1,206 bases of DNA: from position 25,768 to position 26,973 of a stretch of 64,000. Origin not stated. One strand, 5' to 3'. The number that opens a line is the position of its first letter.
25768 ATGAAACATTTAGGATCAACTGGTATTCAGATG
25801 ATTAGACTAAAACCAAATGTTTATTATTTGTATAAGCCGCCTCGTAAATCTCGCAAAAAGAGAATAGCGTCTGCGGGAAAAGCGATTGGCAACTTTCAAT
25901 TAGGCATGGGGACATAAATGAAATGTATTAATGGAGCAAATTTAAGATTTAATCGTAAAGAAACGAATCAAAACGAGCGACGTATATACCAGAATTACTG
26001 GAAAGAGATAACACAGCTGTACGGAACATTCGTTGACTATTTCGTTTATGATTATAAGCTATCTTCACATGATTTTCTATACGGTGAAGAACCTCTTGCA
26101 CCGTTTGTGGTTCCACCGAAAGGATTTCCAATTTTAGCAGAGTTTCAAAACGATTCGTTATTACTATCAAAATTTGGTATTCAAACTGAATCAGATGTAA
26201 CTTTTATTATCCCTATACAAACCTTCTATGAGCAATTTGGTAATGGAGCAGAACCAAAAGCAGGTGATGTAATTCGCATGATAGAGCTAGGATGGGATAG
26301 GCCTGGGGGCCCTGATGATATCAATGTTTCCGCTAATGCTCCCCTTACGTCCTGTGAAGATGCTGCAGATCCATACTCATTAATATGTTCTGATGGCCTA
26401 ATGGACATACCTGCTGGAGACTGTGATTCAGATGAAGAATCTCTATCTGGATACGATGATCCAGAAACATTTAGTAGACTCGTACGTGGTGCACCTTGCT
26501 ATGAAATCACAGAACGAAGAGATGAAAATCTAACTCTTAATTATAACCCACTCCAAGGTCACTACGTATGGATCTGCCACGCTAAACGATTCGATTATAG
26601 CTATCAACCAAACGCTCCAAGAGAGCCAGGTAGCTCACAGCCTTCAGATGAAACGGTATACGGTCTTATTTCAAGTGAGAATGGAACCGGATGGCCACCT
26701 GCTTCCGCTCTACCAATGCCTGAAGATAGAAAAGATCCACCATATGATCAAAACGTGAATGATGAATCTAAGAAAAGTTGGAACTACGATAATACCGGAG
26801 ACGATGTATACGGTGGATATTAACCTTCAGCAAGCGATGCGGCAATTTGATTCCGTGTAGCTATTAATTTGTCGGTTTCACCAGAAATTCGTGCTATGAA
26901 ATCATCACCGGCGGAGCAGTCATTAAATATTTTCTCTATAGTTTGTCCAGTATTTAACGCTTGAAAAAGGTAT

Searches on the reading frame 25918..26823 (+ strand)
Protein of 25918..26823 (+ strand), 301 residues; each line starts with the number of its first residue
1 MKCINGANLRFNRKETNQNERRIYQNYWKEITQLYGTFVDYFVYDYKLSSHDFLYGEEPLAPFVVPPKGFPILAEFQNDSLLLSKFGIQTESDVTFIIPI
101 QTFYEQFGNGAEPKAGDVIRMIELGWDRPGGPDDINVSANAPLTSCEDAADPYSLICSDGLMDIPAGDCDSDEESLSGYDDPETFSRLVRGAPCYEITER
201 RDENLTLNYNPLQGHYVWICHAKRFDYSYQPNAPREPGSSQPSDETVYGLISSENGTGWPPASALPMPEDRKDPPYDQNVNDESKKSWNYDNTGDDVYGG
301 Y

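Call 53: search_protein_families(library=phrogs, proteins=[window:25918-26823:+], max_evalue=0.001)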
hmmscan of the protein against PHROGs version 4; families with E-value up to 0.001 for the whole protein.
window:25918-26823:+ (301 aa): 2 families
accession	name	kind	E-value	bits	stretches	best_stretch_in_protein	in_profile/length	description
phrog_679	-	connector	5.7e-07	30.5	1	17-119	23-125/251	head closure Hc2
phrog_460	-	connector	0.00048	19.9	0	17-109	25-118/385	head closure Hc2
